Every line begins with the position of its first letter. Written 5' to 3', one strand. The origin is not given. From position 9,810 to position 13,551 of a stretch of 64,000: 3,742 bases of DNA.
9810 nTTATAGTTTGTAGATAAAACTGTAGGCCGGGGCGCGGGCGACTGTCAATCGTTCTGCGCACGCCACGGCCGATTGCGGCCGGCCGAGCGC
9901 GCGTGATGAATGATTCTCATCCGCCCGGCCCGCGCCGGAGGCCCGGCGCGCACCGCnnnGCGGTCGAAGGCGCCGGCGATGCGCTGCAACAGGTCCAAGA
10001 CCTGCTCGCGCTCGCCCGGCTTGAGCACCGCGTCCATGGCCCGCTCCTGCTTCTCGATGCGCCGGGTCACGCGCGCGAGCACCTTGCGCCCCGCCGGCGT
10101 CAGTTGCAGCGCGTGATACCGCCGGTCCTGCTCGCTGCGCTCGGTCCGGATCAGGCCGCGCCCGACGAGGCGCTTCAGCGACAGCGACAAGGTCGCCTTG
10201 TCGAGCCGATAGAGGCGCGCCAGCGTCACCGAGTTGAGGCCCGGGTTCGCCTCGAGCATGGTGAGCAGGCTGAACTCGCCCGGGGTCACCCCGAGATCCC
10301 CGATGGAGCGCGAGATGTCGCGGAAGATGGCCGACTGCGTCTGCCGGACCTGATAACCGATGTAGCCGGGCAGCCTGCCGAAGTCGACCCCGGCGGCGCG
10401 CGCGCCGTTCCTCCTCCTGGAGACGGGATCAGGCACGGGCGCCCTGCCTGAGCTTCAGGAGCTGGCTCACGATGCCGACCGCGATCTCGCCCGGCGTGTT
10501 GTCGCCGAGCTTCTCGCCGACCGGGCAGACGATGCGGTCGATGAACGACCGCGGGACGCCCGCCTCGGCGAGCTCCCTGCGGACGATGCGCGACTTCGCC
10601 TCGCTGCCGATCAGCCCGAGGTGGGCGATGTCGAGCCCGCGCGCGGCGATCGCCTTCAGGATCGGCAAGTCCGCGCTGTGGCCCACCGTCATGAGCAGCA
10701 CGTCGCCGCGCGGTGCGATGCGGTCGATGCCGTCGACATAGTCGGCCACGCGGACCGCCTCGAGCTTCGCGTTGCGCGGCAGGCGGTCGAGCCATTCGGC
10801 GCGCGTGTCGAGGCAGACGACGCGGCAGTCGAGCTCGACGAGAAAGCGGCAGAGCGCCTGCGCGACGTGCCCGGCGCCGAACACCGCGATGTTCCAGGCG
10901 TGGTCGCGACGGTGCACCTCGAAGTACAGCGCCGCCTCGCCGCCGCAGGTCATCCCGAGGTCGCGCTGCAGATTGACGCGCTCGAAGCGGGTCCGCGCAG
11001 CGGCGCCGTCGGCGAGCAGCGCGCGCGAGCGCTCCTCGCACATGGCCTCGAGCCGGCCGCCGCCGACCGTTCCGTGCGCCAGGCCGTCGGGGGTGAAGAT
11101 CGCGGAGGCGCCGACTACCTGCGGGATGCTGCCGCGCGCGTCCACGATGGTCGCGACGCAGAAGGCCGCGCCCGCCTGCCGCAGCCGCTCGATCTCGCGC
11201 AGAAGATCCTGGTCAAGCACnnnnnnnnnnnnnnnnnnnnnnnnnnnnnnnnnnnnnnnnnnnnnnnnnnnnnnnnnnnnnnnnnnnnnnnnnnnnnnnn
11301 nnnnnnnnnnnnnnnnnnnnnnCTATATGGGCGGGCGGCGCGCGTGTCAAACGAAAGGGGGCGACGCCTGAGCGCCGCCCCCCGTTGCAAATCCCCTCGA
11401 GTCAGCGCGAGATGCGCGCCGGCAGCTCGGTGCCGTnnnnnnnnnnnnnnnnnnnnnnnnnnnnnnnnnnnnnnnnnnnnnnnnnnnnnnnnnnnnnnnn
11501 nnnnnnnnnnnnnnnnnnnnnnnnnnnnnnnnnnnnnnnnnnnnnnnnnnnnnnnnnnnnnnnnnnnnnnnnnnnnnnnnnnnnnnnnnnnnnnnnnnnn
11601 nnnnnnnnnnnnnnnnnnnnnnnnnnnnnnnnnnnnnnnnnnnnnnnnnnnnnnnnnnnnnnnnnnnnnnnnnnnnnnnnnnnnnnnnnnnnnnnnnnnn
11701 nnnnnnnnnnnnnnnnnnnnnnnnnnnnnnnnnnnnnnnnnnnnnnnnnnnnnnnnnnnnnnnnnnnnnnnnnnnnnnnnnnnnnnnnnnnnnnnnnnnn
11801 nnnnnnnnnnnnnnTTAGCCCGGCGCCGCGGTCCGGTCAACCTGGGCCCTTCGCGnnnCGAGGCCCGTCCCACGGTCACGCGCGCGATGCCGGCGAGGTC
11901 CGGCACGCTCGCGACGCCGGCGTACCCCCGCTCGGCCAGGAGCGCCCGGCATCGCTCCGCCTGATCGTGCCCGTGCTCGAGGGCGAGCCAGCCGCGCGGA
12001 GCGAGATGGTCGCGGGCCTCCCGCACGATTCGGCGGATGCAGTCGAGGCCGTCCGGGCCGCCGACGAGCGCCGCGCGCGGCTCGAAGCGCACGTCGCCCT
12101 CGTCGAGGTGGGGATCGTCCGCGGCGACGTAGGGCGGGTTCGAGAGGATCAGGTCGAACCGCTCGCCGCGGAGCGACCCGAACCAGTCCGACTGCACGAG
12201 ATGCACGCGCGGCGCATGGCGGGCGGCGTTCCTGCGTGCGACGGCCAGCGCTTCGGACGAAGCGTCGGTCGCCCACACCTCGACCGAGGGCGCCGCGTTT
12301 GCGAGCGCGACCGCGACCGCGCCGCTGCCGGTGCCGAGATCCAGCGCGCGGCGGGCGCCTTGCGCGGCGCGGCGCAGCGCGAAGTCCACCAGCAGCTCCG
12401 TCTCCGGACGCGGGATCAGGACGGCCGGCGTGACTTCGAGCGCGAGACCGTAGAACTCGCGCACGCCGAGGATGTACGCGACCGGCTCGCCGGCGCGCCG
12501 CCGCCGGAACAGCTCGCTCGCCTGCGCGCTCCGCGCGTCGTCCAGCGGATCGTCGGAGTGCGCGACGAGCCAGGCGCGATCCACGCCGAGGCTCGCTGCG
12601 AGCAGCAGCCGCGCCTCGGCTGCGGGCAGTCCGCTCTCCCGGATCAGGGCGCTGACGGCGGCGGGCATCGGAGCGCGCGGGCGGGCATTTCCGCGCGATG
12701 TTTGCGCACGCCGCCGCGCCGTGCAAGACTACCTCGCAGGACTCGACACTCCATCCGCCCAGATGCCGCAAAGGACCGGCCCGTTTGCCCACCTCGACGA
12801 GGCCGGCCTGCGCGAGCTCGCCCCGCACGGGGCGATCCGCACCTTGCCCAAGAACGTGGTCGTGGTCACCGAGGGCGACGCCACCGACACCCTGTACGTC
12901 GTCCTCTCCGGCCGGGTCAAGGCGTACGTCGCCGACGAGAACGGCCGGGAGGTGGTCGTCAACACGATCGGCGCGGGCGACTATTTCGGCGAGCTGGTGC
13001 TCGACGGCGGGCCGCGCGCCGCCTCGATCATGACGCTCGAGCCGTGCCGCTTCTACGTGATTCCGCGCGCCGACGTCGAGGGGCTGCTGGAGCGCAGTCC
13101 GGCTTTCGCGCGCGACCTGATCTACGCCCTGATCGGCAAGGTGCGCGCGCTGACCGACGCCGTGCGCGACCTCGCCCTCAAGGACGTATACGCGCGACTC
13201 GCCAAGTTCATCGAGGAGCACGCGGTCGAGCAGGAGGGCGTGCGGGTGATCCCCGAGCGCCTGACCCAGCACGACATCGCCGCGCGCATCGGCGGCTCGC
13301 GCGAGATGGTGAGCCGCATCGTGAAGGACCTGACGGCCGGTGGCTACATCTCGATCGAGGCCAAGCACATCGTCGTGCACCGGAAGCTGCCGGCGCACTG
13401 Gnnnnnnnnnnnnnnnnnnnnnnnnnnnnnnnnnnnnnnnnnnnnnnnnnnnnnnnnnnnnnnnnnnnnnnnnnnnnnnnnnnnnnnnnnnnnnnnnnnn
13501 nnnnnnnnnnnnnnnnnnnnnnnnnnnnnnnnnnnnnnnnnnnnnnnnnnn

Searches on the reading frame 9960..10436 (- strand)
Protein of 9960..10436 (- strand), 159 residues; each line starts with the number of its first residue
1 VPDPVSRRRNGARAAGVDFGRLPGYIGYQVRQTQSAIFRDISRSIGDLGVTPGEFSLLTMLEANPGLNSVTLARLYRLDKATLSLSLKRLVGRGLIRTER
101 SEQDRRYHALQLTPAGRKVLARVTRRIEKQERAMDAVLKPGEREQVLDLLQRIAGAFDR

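Call 6: search_protein_families(library=ncbifam, proteins=[window:9960-10436:-], max_evalue=0.00001)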
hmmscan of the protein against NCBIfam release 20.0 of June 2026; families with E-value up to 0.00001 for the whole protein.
window:9960-10436:- (159 aa): 9 families
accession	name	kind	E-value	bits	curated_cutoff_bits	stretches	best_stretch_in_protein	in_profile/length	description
NF053777.1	Saro0803TransReg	equivalog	4.9e-23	81.4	200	1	18-153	3-138/140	Saro_0803 family transcriptional regulator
NF045593.1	bilirub_TF_BilQ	equivalog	3.7e-15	55.8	125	1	43-154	21-132/135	bilirubin utilization transcriptional regulator BilQ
TIGR02337.1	HpaR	equivalog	4.7e-10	39.4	121.2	1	30-152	9-128/130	homoprotocatechuate degradation operon regulator HpaR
NF041230.1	BagL_FevM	exception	1.8e-09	37.8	230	1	28-152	18-140/145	MarR family transcriptional regulator BagL/FevM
NF052638.1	TransRegOhrRVib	equivalog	2.5e-08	33.7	200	1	35-122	20-107/141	transcriptional regulator OhrR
NF047395.1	TransRegLtdR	equivalog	2.5e-07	30.6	250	1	82-139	81-138/166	transcriptional regulator LdtR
NF050133.1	TransRegFabT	equivalog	1.1e-06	28.9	200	1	60-130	37-106/138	fatty acid biosynthesis transcriptional regulator FabT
TIGR03433.1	padR_acidobact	paralog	3.5e-06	27.1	101.8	1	76-139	35-100/101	PadR family transcriptional regulator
TIGR04176.1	MarR_EPS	equivalog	6.3e-06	26.2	88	0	54-132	6-86/105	MarR family EPS-associated transcriptional regulator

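Call 7: search_protein_families(library=pfam, proteins=[window:9960-10436:-], max_evalue=0.00001)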
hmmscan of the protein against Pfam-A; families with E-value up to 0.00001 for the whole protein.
window:9960-10436:- (159 aa): 3 families
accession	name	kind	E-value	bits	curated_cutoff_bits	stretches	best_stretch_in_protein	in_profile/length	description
PF12802.13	MarR_2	-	5.7e-12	46.1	27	1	48-106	1-60/61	MarR family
PF01047.28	MarR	-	1.8e-11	44.2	24.6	1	51-106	2-57/59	MarR family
PF13463.12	HTH_27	-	7.3e-07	29.8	22.2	1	71-116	23-68/68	Winged helix DNA-binding domain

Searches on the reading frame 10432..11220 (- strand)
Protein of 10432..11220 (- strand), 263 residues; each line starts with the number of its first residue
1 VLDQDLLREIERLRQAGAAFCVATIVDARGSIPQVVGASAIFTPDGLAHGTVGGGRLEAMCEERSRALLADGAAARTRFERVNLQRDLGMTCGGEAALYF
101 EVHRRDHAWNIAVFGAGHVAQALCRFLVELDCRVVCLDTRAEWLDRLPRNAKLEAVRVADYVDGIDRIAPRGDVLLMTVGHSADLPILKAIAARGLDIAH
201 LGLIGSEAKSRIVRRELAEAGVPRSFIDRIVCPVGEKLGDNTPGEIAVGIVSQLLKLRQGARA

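Call 6: search_protein_families(library=ncbifam, proteins=[window:10432-11220:-], max_evalue=0.00001)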
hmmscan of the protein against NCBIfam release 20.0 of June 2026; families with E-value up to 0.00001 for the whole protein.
window:10432-11220:- (263 aa): 2 families
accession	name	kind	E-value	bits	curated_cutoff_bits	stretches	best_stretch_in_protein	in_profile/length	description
TIGR02964.1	xanthine_xdhC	equivalog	2.6e-46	158.2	161.6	1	23-255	3-246/246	xanthine dehydrogenase accessory protein XdhC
NF045664.1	XdhC_rel_AOR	equivalog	7.1e-45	153.8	350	2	110-259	196-345/346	XdhC family aldehyde oxidoreductase maturation factor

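Call 7: search_protein_families(library=pfam, proteins=[window:10432-11220:-], max_evalue=0.00001)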
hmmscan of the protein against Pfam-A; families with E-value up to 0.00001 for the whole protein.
window:10432-11220:- (263 aa): 2 families
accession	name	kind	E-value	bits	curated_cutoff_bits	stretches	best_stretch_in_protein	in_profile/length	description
PF13478.12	XdhC_C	-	1.9e-28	99.9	29.7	1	112-254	2-125/125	XdhC Rossmann domain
PF02625.21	XdhC_CoxI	-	2.9e-16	59.6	24.3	1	14-79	2-67/68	XdhC and CoxI family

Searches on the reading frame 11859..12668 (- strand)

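Call 9: search_protein_families(library=ncbifam, proteins=[window:11859-12668:-], max_evalue=1e-8)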
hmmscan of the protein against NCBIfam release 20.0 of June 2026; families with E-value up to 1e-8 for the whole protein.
window:11859-12668:- (270 aa): 12 families
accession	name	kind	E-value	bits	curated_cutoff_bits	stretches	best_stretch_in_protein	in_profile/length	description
TIGR03534.1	RF_mod_PrmC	equivalog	1.1e-87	293.7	199.1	1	18-265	1-252/253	peptide chain release factor N(5)-glutamine methyltransferase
TIGR00536.1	hemK_fam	subfamily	3.7e-72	242.8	115.5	1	14-269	22-282/286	HemK family protein methyltransferase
TIGR03533.1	L3_gln_methyl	equivalog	3.4e-47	161.2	229.7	1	16-237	30-256/284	50S ribosomal protein L3 N(5)-glutamine methyltransferase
NF002421.0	PRK01544.1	equivalog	6.9e-43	147.1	567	2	106-264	140-301/524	bifunctional peptide chain release factor N(5)-glutamine methyltransferase PrmC/tRNA (guanosine(46)-N7)-methyltransferase TrmB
TIGR03704.1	PrmC_rel_meth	equivalog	3.4e-42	144.6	248.8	1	47-254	27-239/251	putative protein N(5)-glutamine methyltransferase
NF011529.0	PRK14968.1-3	equivalog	1.7e-23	83.1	162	1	71-229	4-153/198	putative methyltransferase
NF011530.0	PRK14968.1-4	equivalog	2.4e-19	69.4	243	1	82-228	18-153/202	putative methyltransferase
TIGR00537.1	hemK_rel_arch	hypoth_equivalog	1.3e-18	67.3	87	1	92-249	9-158/179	HemK2/MTQ2 family protein methyltransferase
NF011527.0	PRK14968.1-1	equivalog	1.3e-14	54.3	242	1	81-229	12-148/192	putative methyltransferase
NF007023.0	PRK09489.1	equivalog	3.8e-11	42.8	295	1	107-181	199-272/342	16S rRNA (guanine(1207)-N(2))-methyltransferase RsmC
NF047853.1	tRm6a37MtseTrmN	equivalog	2e-09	37.5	350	1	103-182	42-126/244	tRNA(1)(Val) (adenine(37)-N(6))-methyltransferase TrmN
NF004851.0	PRK06202.1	equivalog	5.4e-09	35.8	243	1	98-177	54-136/237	hypothetical protein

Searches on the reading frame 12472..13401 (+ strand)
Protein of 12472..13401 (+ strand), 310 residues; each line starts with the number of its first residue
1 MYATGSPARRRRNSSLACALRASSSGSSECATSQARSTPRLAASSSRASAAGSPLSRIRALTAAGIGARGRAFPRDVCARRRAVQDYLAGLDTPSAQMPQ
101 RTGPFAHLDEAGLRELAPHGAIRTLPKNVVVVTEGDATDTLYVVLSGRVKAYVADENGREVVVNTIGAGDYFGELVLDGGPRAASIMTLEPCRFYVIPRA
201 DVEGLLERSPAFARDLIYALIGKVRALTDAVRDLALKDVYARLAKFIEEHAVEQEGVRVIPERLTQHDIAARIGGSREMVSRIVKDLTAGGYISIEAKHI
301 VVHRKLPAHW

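Call 9: search_protein_families(library=ncbifam, proteins=[window:12472-13401:+], max_evalue=1e-8)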
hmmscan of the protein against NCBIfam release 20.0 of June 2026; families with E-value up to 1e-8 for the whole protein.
window:12472-13401:+ (310 aa): 10 families
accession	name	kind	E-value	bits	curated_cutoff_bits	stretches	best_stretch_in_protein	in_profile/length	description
NF008732.0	PRK11753.1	equivalog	7.8e-27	94.1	266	1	113-303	16-211/214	cAMP-activated global transcriptional regulator CRP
NF006901.0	PRK09392.1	equivalog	3.5e-20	72.3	211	1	105-305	15-214/236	transcriptional activator FtrB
NF053664.1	TransRegPtrACyano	equivalog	6.8e-12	45.1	300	1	139-305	28-192/196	Crp/Fnr family transcriptional regulator PtrA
NF007707.0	PRK10402.1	subfamily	2.3e-10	40.5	180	1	122-247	33-159/226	transcriptional regulator YeiL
TIGR03697.1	NtcA_cyano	equivalog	2.9e-10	40.2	244.95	1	133-305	6-185/193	global nitrogen regulator NtcA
TIGR03896.1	cyc_nuc_ocin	subfamily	5.3e-10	39.2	161.05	1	105-250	146-289/317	bacteriocin-type transport-associated protein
NF050806.1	TransRegFixKCaul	equivalog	7.5e-10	38.4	300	1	120-302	23-203/215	transcriptional regulator FixK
NF008365.0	PRK11161.1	subfamily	8.7e-10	38.3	228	1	126-303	53-234/250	fumarate/nitrate reduction transcriptional regulator Fnr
NF041163.2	encap_f2b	equivalog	2.3e-09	36.9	400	1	109-216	84-193/450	family 2B encapsulin nanocompartment shell protein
NF010499.0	PRK13918.1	equivalog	4.7e-09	36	274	1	130-295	22-184/205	CRP/FNR family transcriptional regulator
